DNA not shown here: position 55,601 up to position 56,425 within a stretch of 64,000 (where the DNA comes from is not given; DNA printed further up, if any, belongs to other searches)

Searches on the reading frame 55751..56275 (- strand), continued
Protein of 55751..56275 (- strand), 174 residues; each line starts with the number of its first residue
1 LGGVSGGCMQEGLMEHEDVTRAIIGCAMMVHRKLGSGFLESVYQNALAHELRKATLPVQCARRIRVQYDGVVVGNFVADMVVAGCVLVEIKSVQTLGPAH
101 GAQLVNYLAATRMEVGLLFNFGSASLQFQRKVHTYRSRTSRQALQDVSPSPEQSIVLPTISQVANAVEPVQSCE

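Call 77: get_annotated_region(hit=H5, flank=1000)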
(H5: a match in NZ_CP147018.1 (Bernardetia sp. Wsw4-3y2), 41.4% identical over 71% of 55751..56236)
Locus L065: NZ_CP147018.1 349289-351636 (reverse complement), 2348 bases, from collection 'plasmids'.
description: Bernardetia sp. Wsw4-3y2 plasmid plasmd1, complete sequence
organism: Bernardetia sp. Wsw4-3y2 (NCBI taxid 3127471)
taxonomy: Bacteria; Bacteroidota; Cytophagia; Cytophagales; Bernardetiaceae; Bernardetia; Bernardetia sp. Wsw4-3y2
host: -; source: Red alga,Red algae; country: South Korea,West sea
typing (MOB-suite, as given by PLSDB): non-mobilizable
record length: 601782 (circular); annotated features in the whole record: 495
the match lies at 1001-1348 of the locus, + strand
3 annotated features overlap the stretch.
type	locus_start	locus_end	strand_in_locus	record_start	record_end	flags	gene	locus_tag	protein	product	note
CDS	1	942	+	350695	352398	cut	ade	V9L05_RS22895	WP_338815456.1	adenine deaminase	GO:0006168 - adenine salvage [Evidence IEA]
CDS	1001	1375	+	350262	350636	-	-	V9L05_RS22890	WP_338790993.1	GxxExxY protein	-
CDS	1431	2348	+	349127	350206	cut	-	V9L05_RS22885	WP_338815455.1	mannose-1-phosphate guanylyltransferase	-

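Call 78: get_annotated_region(hit=H6, flank=1000)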
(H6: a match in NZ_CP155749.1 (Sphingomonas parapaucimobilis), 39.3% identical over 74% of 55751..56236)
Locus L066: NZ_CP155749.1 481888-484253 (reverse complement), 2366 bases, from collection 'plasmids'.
description: Sphingomonas parapaucimobilis strain YK209 plasmid unnamed1, complete sequence
organism: Sphingomonas parapaucimobilis (NCBI taxid 28213)
taxonomy: Bacteria; Pseudomonadota; Alphaproteobacteria; Sphingomonadales; Sphingomonadaceae; Sphingomonas; Sphingomonas parapaucimobilis
host: -; source: Chinese cabbage; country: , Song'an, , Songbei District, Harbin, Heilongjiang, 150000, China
typing (MOB-suite, as given by PLSDB): non-mobilizable
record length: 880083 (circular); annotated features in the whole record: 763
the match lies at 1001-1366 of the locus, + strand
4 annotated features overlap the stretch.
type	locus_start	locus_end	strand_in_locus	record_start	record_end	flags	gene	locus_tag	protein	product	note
CDS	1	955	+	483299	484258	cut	fabD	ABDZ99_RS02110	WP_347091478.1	ACP S-malonyltransferase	GO:0006633 - fatty acid biosynthetic process [Evidence IEA]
CDS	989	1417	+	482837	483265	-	-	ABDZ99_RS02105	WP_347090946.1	GxxExxY protein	-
CDS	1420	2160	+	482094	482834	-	fabG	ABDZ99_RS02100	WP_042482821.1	3-oxoacyl-[acyl-carrier-protein] reductase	GO:0006633 - fatty acid biosynthetic process [Evidence IEA]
CDS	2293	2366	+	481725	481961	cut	-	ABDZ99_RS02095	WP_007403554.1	acyl carrier protein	GO:0006633 - fatty acid biosynthetic process [Evidence IEA]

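Call 79: get_annotated_region(hit=H4, flank=1000)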
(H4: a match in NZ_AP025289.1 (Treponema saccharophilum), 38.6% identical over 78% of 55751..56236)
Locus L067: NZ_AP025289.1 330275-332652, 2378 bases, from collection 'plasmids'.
description: Treponema saccharophilum strain JCM 32279 plasmid pTS1, complete sequence
organism: Treponema saccharophilum (NCBI taxid 165)
taxonomy: Bacteria; Spirochaetota; Spirochaetia; Spirochaetales; Treponemataceae; Treponema; Treponema saccharophilum
host: -; source: -; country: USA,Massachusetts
typing (MOB-suite, as given by PLSDB): non-mobilizable
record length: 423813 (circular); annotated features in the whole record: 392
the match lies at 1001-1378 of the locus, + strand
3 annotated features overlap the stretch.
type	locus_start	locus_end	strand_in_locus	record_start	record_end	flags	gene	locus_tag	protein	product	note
CDS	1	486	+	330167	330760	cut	-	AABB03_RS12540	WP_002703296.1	hypothetical protein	-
CDS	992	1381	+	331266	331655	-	-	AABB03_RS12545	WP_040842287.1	GxxExxY protein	-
CDS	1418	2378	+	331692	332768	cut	-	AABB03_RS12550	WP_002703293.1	Fic family protein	-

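Call 89: predict_structure(alignment_id=A5)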
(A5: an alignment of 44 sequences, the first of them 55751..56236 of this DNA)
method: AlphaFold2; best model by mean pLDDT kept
length: 161 residues; sequences in the alignment: 44
mean_pLDDT: 83.4   pTM: 0.71
mean pLDDT of the five models: 83.4, 82.7, 82.2, 81.6, 81.0
residues with pLDDT >= 90: 116; 70-90: 4; 50-70: 10; < 50: 31
segments of 3 or more residues with pLDDT < 50: 125-154
pLDDT, mean of each block of 10 residues (from residue 1): 91 99 98 99 97 93 96 97 95 93 98 95 50 39 45 51 54
secondary structure, 60 per line:
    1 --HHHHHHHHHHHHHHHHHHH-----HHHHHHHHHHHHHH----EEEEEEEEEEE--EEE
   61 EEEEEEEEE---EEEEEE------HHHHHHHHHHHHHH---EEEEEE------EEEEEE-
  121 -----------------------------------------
elements in order: H3-21 H27-40 E45-55 E58-69 E73-78 H85-98 E102-107 E114-119

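Call 92: fold_search(model_id=the predicted structure, library=pdb)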
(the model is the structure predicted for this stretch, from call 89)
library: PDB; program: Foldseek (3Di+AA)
matches with E <= 10: 669; with E <= 0.001: 5
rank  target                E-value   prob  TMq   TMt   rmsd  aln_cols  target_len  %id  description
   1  4ic1_D                6.5e-04  1.00  0.47  0.38   3.4       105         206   17  Crystal structure of SSO0001 (released 2013-01-16)
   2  3syy                  6.9e-04  1.00  0.45  0.38  12.7       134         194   14  Crystal Structure of an alkaline exonuclease (LHK-Exo) from Laribacter hongkongensis (released 2012-02-15)
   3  5zyv_A                7.4e-04  0.99  0.32  0.28  10.9       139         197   16  Crystal structure of human MGME1 with single strand DNA2 and Ca2+ (released 2018-09-19)
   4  4ic1_B                9.0e-04  1.00  0.45  0.36   4.4       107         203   19  Crystal structure of SSO0001 (released 2013-01-16)
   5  4ic1_A                9.6e-04  1.00  0.44  0.36   4.5       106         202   19  Crystal structure of SSO0001 (released 2013-01-16)
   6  4ic1_G                1.2e-03  1.00  0.46  0.38   3.6       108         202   16  Crystal structure of SSO0001 (released 2013-01-16)
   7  3sz4                  1.6e-03  1.00  0.44  0.37  12.3       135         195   14  Crystal Structure of LHK-Exo in complex with dAMP (released 2012-02-15)
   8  8xa9_B                2.7e-03  0.99  0.39  0.30  11.2       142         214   17  Human MGME1 in complex with 5'-overhang DNA (released 2024-03-20)
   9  5zyt_B                2.7e-03  0.99  0.36  0.28  11.3       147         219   15  Crystal structure of human MGME1 with 3' overhang double strand DNA3 (released 2018-09-19)
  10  8xa9_A                3.3e-03  0.98  0.36  0.28  11.4       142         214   16  Human MGME1 in complex with 5'-overhang DNA (released 2024-03-20)
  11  6m9k_B                3.5e-03  1.00  0.42  0.31   4.5       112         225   13  Crystal structure of lambda exonuclease in complex with the Red beta C-terminal domain (released 2019-01-02)
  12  5zyt_C                3.5e-03  0.99  0.39  0.30  11.7       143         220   13  Crystal structure of human MGME1 with 3' overhang double strand DNA3 (released 2018-09-19)
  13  5zyt_A                5.5e-03  0.99  0.39  0.30  11.3       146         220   14  Crystal structure of human MGME1 with 3' overhang double strand DNA3 (released 2018-09-19)
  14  3slp_A                5.8e-03  1.00  0.43  0.32  14.1       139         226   12  Crystal Structure of Lambda Exonuclease in Complex with a 12 BP Symmetric DNA Duplex (released 2011-07-20)
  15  5zyu_A                6.2e-03  0.99  0.40  0.30   7.7       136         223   15  The crystal structure of humanMGME1 with single strand DNA2 (released 2018-09-19)
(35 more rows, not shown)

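Call 100: list_cluster_members(proteins=[P0083, P0106, P0059, P0032, P0019, P0043, P0074, P0049, P0056, P0065])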
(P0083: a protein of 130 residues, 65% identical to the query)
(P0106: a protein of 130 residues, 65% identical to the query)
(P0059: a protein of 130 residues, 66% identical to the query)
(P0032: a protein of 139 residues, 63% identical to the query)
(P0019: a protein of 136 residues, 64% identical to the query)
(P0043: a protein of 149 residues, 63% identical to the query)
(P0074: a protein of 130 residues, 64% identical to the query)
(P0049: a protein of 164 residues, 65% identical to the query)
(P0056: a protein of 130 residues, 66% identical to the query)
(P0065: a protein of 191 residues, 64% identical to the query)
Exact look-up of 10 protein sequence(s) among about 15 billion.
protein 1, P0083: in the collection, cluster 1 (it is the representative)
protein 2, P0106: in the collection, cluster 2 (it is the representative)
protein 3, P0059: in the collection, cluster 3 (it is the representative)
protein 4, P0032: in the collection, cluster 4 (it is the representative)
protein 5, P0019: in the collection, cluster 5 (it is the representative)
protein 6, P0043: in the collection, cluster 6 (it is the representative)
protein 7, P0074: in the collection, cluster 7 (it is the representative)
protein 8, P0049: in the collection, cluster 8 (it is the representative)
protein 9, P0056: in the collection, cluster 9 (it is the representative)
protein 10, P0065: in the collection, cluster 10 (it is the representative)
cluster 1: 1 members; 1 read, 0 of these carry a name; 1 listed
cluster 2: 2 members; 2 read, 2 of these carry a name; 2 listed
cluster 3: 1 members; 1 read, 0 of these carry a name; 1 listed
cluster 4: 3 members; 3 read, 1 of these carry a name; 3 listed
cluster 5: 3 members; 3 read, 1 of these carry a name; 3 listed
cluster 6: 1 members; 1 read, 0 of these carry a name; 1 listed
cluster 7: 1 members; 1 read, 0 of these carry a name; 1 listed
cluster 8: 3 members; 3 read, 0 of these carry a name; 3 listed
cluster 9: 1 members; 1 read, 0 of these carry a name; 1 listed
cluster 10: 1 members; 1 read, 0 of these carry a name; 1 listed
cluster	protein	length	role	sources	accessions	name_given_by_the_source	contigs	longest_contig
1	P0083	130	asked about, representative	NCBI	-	-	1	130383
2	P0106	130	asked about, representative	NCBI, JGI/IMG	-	GxxExxY protein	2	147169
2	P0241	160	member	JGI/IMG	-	GxxExxY protein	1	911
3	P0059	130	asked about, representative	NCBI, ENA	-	-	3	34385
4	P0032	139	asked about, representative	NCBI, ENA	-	-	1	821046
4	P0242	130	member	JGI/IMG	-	GxxExxY protein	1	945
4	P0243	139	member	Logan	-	-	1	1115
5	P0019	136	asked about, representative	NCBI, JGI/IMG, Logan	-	GxxExxY protein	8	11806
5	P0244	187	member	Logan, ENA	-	-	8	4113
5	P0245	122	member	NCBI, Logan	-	-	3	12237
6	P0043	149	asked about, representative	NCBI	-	-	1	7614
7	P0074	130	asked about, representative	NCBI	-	-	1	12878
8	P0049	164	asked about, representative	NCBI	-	-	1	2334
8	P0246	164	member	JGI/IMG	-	-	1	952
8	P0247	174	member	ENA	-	-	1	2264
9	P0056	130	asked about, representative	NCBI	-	-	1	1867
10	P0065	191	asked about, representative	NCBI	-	-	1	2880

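Call 101: find_homologous_proteins(query=L046:4397-5311:+, max_evalue=1e-80)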
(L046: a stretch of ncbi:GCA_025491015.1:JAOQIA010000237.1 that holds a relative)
Query L046:4397-5311:+ (304 aa): 7759 proteins with E <= 1e-80 among 8000 candidates; the best 120 are listed.
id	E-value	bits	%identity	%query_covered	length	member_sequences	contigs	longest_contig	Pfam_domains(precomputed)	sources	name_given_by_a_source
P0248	4.0e-196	668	100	100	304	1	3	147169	PF03060.22,PF01180.28,PF01207.24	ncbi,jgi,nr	ncbi:MAG: dihydroorotate dehydrogenase [Verrucomicrobia bacterium]|jgi:dihydroorotate dehydrogenase 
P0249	1.2e-181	621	91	100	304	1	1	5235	PF01180.28,PF01207.24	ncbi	-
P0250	3.3e-181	619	91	100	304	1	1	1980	PF01180.28,PF01207.24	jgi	jgi:dihydroorotate dehydrogenase (NAD+) catalytic subunit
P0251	1.3e-180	617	92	99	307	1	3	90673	PF01180.28,PF01207.24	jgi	jgi:dihydroorotate dehydrogenase (NAD+) catalytic subunit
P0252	1.2e-179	614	92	100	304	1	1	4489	PF03060.22,PF01180.28,PF01207.24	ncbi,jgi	jgi:dihydroorotate dehydrogenase (NAD+) catalytic subunit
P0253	2.9e-179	613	90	100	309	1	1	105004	PF03060.22,PF01180.28,PF01207.24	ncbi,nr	ncbi:MAG: dihydroorotate dehydrogenase [Verrucomicrobia bacterium]|nr:dihydroorotate dehydrogenase [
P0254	2.0e-178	610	90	100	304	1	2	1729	PF01180.28,PF01207.24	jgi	jgi:dihydroorotate dehydrogenase (NAD+) catalytic subunit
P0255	5.0e-178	609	90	100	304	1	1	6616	PF03060.22,PF01180.28,PF01207.24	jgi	-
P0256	1.0e-177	608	90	100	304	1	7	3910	PF01180.28,PF01207.24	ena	-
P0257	4.0e-177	606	90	100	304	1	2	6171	PF03060.22,PF01180.28,PF01207.24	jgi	-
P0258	5.8e-177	605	91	98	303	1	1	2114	PF03060.22,PF01180.28,PF01207.24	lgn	-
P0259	7.4e-177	605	90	99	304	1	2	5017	PF03060.22,PF01180.28,PF01207.24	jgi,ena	jgi:dihydroorotate dehydrogenase (NAD+) catalytic subunit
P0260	8.2e-177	605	89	100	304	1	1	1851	PF01180.28,PF01207.24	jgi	jgi:dihydroorotate dehydrogenase (NAD+) catalytic subunit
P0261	1.4e-176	604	92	98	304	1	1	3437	PF03060.22,PF01180.28,PF01207.24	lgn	-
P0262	1.8e-176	604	89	100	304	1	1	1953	PF03060.22,PF01180.28,PF00977.28,PF01207.24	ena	-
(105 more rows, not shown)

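Call 109: get_annotated_region(hit=H1, flank=600)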
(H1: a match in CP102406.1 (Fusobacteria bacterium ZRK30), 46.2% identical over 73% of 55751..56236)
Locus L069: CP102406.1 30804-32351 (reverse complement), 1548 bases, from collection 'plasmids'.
description: Fusobacteria bacterium ZRK30 plasmid pZRK30-1, complete sequence
organism: Fusobacteria bacterium ZRK30 (NCBI taxid 2970471)
taxonomy: Bacteria; Fusobacteriota; ; ; ; ; Fusobacteria bacterium ZRK30
host: -; source: pure culture,cold seep; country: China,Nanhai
typing (MOB-suite, as given by PLSDB): non-mobilizable
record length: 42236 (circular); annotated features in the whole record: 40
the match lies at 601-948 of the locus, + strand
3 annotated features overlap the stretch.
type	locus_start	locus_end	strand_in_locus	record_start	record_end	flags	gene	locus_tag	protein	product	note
CDS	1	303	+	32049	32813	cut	-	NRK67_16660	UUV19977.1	ATP-binding protein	-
CDS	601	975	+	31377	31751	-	-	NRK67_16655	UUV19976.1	GxxExxY protein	-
CDS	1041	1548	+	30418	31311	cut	-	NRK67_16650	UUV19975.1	metal-dependent hydrolase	-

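Call 110: get_annotated_region(hit=H7, flank=600)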
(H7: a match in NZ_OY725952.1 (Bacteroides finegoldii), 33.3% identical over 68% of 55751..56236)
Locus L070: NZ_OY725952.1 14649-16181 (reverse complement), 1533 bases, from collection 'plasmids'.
description: Bacteroides finegoldii strain Bacteroides finegoldii TSDC17.2-1.1 plasmid 50, complete sequence
organism: Bacteroides finegoldii (NCBI taxid 338188)
taxonomy: Bacteria; Bacteroidota; Bacteroidia; Bacteroidales; Bacteroidaceae; Bacteroides; Bacteroides finegoldii
host: -; source: -; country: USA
typing (MOB-suite, as given by PLSDB): non-mobilizable
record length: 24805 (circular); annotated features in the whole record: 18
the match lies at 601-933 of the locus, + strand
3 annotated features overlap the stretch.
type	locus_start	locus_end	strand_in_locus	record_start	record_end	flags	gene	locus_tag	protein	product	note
CDS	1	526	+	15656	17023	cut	radA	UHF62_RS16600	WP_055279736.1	DNA repair protein RadA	GO:0006281 - DNA repair [Evidence IEA]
CDS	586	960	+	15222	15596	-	-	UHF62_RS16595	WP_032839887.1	GxxExxY protein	-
CDS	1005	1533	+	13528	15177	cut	-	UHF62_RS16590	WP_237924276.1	FAD-dependent protein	-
